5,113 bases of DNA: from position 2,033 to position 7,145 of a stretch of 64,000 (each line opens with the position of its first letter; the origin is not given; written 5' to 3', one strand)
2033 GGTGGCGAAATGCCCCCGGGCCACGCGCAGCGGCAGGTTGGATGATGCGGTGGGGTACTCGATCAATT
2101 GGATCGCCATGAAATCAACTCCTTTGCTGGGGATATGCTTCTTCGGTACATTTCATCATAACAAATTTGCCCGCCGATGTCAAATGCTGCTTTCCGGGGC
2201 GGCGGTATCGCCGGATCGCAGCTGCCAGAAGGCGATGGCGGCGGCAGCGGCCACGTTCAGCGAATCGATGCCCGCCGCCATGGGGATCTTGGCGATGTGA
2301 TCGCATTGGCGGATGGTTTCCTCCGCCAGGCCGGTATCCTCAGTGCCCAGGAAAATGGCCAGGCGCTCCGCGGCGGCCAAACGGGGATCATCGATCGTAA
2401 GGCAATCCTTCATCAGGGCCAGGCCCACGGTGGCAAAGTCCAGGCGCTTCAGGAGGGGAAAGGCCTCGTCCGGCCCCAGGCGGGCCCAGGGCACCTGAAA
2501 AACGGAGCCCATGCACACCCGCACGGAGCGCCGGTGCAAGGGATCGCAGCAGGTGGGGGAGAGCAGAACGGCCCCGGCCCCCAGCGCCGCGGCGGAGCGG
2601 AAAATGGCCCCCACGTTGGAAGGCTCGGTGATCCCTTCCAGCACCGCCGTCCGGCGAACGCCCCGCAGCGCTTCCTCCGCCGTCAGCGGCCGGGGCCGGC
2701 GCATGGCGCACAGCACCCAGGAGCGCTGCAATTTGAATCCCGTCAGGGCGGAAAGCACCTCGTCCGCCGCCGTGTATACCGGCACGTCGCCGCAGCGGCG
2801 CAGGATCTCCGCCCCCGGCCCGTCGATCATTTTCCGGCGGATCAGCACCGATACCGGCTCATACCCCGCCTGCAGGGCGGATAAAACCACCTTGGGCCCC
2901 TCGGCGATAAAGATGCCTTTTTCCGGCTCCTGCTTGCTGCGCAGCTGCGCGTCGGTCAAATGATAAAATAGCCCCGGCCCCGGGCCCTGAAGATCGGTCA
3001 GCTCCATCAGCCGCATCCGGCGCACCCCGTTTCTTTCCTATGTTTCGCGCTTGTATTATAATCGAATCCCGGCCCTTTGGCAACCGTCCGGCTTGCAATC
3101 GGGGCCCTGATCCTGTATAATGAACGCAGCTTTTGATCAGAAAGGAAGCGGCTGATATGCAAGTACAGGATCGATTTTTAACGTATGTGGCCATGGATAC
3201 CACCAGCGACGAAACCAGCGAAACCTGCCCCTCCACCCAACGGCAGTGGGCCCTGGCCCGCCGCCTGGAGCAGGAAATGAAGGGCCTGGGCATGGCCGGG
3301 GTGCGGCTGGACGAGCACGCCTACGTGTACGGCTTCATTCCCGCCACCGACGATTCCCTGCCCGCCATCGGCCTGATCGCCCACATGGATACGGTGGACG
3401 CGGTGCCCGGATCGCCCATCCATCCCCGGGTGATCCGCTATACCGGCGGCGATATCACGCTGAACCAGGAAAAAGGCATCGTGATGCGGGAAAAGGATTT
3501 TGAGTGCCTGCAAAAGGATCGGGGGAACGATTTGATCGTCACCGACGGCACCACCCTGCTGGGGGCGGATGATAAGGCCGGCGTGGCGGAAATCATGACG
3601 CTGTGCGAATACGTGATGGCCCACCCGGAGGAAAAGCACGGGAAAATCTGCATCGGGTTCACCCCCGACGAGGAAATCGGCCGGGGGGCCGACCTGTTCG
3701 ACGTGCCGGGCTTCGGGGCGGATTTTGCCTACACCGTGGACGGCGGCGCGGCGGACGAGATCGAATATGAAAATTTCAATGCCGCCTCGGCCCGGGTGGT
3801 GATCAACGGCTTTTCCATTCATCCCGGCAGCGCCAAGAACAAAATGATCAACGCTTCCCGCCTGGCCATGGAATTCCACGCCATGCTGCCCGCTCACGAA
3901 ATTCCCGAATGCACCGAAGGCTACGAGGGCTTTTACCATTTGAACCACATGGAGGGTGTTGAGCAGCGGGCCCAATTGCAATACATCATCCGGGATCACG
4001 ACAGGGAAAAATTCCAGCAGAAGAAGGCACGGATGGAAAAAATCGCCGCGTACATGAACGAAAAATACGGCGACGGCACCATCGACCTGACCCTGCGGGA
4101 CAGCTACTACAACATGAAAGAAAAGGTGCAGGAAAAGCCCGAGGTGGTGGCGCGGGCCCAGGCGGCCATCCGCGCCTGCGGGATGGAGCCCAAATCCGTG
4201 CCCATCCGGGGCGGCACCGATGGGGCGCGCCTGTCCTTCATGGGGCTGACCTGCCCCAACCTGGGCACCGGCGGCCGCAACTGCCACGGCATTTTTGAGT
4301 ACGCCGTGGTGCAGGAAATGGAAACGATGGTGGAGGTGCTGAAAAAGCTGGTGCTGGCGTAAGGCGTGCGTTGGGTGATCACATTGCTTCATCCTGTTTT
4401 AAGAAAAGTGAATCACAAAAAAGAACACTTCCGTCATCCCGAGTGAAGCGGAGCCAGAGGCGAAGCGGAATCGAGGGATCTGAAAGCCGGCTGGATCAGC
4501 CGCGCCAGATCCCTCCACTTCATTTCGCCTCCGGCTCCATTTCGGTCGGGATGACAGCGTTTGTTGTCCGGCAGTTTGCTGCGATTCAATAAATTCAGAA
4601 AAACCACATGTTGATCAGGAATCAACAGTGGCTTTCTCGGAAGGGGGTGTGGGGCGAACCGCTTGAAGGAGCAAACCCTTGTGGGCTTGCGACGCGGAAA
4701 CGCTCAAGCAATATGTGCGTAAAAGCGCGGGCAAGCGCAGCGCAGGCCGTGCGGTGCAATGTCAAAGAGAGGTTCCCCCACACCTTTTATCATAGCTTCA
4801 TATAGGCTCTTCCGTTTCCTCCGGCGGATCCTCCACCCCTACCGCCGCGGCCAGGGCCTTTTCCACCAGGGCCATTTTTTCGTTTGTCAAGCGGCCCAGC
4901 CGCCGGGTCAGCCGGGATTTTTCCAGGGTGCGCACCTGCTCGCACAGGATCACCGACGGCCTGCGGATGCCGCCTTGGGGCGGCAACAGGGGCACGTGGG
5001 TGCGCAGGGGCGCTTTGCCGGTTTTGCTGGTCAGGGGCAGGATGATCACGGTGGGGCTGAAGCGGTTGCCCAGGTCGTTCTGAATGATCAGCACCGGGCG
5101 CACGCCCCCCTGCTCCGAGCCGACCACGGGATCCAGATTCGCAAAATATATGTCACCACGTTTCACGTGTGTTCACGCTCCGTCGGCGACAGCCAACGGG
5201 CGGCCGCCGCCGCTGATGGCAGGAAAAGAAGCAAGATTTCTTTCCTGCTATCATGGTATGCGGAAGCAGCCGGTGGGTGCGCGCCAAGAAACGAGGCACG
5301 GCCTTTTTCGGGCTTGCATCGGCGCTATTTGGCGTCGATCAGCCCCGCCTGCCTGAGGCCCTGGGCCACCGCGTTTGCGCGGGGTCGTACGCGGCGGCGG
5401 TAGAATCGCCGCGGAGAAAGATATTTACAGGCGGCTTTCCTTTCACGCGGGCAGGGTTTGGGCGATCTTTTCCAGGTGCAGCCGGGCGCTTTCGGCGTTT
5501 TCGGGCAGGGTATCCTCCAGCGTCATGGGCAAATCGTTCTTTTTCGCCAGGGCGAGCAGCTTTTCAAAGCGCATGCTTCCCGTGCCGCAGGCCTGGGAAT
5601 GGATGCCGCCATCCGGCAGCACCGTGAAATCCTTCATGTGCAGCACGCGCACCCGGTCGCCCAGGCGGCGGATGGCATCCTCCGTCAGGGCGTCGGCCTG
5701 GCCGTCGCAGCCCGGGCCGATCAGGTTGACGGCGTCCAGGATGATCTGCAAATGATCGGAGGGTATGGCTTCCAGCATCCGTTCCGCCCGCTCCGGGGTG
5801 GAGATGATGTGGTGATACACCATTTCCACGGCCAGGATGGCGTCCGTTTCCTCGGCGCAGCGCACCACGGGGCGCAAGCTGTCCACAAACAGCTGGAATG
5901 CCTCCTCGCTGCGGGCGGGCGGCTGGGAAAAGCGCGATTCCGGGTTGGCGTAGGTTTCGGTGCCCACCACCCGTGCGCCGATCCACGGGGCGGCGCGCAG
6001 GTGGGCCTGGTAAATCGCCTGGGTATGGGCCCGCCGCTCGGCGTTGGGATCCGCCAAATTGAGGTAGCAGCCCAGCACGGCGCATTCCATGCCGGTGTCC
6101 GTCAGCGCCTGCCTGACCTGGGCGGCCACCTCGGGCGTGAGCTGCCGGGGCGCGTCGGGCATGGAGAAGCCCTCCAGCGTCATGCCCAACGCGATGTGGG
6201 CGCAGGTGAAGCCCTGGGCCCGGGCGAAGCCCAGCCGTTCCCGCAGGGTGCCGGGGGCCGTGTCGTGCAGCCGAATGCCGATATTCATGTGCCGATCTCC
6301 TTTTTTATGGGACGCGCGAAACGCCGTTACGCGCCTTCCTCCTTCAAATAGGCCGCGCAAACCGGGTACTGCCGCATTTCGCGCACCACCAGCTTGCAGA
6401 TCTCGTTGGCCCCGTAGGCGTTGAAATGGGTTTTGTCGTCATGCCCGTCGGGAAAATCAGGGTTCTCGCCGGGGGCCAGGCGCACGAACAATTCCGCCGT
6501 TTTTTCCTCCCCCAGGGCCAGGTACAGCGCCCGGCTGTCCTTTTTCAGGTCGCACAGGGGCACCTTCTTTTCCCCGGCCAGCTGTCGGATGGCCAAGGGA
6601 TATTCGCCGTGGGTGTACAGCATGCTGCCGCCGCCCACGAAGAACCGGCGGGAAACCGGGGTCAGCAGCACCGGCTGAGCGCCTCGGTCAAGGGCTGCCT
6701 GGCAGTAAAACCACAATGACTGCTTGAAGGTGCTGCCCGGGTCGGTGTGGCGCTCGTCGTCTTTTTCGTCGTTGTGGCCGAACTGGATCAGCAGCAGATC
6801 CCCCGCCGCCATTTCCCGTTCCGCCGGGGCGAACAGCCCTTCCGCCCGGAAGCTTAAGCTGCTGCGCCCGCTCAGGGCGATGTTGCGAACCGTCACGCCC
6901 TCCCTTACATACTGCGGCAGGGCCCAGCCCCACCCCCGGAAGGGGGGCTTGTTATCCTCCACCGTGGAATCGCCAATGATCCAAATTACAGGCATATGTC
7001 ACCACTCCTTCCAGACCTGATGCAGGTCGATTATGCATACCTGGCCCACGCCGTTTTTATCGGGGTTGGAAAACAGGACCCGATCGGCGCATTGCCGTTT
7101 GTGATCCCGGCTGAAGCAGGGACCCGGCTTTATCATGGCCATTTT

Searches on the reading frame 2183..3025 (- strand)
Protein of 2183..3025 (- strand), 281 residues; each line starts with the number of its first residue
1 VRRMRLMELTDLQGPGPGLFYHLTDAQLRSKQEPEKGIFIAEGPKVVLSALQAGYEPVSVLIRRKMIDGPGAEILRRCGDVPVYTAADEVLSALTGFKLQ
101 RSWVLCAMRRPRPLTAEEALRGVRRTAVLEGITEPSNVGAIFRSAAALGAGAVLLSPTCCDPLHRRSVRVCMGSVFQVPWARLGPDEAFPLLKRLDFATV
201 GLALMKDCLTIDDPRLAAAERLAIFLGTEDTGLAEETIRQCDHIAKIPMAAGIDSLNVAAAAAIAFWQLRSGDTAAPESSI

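Call 65: search_protein_families(library=pfam, proteins=[window:2183-3025:-], max_evalue=0.001)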
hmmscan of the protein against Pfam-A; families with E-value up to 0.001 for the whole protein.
window:2183-3025:- (281 aa): 2 families
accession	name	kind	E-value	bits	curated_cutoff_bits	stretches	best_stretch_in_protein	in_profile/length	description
PF00588.24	SpoU_methylase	-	9.8e-31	107.2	29.7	1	127-266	4-141/142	SpoU rRNA Methylase family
PF22435.1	MRM3-like_sub_bind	-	0.00059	20.6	27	0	34-95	17-74/84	MRM3-like substrate binding domain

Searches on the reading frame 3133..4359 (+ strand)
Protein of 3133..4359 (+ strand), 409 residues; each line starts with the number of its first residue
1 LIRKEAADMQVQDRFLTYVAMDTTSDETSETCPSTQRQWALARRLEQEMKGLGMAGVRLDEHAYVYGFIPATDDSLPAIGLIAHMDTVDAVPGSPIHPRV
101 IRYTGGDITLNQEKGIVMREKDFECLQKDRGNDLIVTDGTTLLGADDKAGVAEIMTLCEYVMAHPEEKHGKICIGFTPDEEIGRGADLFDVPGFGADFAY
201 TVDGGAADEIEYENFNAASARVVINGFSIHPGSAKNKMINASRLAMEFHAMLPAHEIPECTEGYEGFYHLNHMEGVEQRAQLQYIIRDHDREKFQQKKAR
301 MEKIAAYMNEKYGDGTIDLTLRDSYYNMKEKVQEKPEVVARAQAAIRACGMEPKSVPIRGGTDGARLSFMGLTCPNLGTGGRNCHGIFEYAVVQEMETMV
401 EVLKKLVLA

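Call 7: search_protein_families(library=pfam, proteins=[window:3133-4359:+], max_evalue=0.001)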
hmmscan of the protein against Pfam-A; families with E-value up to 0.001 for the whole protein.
window:3133-4359:+ (409 aa): 3 families
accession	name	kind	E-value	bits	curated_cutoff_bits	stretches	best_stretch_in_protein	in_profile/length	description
PF07687.19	M20_dimer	-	1e-14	54.8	21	1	212-314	1-105/107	Peptidase dimerisation domain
PF01546.33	Peptidase_M20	-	1.1e-11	45.5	24.6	1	145-408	34-205/206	Peptidase family M20/M25/M40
PF05343.19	Peptidase_M42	-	2.1e-05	24.2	23.2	0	146-231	134-214/292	M42 glutamyl aminopeptidase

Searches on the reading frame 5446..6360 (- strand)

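Call 7: search_protein_families(library=pfam, proteins=[window:5446-6360:-], max_evalue=0.001)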
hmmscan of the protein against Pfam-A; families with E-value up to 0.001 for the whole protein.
window:5446-6360:- (305 aa): 1 family
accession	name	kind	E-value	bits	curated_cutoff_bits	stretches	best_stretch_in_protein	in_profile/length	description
PF01261.30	AP_endonuc_2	-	6.2e-26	92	31.1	1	50-292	8-242/249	Xylose isomerase-like TIM barrel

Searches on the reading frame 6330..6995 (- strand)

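Call 7: search_protein_families(library=pfam, proteins=[window:6330-6995:-], max_evalue=0.001)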
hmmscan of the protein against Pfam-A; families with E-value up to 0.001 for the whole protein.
window:6330-6995:- (222 aa): 2 families
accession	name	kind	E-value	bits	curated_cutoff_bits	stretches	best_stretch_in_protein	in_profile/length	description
PF13472.12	Lipase_GDSL_2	-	2.7e-11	44.7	32.9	1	7-195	2-175/178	GDSL-like Lipase/Acylhydrolase family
PF00657.28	Lipase_GDSL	-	4.6e-06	27.4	23.6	1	5-201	2-206/208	GDSL-like Lipase/Acylhydrolase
